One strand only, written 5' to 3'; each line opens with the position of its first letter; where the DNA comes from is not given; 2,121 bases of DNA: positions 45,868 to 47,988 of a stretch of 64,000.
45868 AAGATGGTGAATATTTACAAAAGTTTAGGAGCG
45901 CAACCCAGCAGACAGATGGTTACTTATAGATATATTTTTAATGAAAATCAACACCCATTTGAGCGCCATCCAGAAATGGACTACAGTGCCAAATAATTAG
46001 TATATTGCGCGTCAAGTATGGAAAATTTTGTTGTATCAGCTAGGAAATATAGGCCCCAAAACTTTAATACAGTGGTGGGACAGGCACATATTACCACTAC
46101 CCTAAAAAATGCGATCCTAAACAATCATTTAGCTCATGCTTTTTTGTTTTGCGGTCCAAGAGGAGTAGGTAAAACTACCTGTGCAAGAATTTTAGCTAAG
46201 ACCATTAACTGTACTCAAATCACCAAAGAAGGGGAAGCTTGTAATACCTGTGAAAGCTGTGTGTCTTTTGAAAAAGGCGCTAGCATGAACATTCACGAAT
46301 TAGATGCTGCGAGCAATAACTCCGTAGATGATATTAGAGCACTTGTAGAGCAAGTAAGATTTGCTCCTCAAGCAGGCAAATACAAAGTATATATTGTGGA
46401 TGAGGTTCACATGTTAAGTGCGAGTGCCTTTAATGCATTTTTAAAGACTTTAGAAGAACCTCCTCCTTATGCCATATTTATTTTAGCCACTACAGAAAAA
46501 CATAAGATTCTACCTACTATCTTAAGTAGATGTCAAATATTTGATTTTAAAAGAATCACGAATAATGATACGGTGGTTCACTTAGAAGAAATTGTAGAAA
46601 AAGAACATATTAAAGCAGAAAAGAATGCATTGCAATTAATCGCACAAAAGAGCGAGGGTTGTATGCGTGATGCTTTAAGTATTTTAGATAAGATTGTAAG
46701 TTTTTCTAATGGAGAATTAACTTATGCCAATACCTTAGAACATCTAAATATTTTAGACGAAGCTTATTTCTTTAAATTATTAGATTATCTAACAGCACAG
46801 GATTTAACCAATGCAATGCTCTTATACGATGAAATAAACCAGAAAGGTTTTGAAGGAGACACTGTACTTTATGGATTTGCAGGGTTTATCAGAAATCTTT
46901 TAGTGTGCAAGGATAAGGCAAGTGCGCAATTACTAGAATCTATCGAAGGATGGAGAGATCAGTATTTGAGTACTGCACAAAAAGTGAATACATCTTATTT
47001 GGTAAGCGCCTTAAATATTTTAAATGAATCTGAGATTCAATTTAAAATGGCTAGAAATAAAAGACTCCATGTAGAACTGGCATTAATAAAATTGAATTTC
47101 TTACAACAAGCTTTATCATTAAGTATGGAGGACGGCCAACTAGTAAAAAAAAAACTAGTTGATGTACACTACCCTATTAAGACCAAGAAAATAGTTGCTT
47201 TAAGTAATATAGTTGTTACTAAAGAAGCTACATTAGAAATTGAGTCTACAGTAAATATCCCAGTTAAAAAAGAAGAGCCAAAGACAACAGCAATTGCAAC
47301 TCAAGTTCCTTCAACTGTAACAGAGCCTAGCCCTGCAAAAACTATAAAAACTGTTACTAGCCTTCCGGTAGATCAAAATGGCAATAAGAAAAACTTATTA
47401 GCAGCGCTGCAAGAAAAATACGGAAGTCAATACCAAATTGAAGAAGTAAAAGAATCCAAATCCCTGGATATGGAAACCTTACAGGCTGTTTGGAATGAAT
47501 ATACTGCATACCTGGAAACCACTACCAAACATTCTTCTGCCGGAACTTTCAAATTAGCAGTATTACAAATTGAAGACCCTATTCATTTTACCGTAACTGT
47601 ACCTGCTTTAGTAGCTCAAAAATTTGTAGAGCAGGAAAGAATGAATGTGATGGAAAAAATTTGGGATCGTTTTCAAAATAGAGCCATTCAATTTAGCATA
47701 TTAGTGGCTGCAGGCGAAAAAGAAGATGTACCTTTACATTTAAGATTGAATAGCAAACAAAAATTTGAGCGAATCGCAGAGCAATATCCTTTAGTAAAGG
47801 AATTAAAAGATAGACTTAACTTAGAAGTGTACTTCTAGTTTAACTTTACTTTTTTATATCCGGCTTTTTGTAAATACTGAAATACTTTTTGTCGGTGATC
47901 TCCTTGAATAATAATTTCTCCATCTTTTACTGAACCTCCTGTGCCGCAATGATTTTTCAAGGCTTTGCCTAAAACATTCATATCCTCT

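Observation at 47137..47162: A10 slippery run at the gamma/tau boundary of dnaX, with stops in both shifted frames: candidate programmed slippage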

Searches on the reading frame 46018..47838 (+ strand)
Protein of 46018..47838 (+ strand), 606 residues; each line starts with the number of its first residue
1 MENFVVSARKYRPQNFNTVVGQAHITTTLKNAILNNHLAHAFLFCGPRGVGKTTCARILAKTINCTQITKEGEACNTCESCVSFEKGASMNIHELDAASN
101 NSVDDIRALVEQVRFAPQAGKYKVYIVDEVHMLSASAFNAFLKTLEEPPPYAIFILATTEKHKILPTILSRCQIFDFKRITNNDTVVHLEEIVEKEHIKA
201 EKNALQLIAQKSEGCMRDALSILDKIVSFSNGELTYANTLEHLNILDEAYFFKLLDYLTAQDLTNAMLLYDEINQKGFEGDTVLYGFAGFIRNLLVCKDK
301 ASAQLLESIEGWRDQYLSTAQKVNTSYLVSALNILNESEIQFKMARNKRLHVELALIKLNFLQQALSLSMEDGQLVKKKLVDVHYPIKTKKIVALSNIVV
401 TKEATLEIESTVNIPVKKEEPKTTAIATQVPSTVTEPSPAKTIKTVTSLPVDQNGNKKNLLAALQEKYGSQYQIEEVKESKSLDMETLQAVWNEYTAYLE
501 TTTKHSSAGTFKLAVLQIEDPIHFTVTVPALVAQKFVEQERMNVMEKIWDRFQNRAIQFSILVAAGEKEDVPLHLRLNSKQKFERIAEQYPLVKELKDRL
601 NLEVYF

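Call 4: search_protein_families(library=pfam, proteins=[window:46018-47838:+], max_evalue=0.01)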
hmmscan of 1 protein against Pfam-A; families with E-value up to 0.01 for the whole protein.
window:46018-47838:+ (606 aa): 17 families
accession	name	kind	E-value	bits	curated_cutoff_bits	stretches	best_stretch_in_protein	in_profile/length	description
PF13177.12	DNA_pol3_delta2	-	5.1e-47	160.3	27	1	22-180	2-160/161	DNA polymerase III, delta subunit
PF22608.2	DNAX_ATPase_lid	-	2.4e-14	53.3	27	1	188-232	5-49/49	DNA polymerase III clamp loader subunit, ATPase lid domain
PF00004.35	AAA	-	5.7e-13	49.9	21.2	1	43-174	2-125/131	ATPase family associated with various cellular activities (AAA)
PF12169.13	DNA_pol3_gamma3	-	6.6e-09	36.1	24.4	1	243-364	10-132/143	DNA polymerase III subunits gamma and tau domain III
PF13401.12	AAA_22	-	4.9e-07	30.5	27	1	42-146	8-109/130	AAA domain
PF21960.2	RCF1-5-like_lid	-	1.7e-06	28.3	27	1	189-221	3-36/43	RCF1/5-like, AAA+ ATPase lid domain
PF05496.18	RuvB_N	-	4.9e-06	26.8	27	1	12-68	2-62/159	Holliday junction DNA helicase RuvB P-loop domain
PF07728.20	AAA_5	-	6.9e-05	23.3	22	1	42-147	2-92/139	AAA domain (dynein-related subfamily)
PF13604.12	AAA_30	-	7.4e-05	23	27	1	42-148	21-115/191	AAA domain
PF03215.21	Rad17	-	0.00014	22.3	23.8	1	24-65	30-71/186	Rad17 P-loop domain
PF13479.12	AAA_24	-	0.00033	21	27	1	43-138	6-81/195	AAA domain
PF13173.12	AAA_14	-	0.00096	19.6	27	1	42-156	5-96/129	AAA domain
PF13238.12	AAA_18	-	0.0017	19.2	29.4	0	44-76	3-39/128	AAA domain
PF12775.13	AAA_7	-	0.0017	18.4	25.8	0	35-69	27-63/181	P-loop containing dynein motor region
PF13245.12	AAA_19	-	0.0021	18.7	25.1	1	39-146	11-115/134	AAA domain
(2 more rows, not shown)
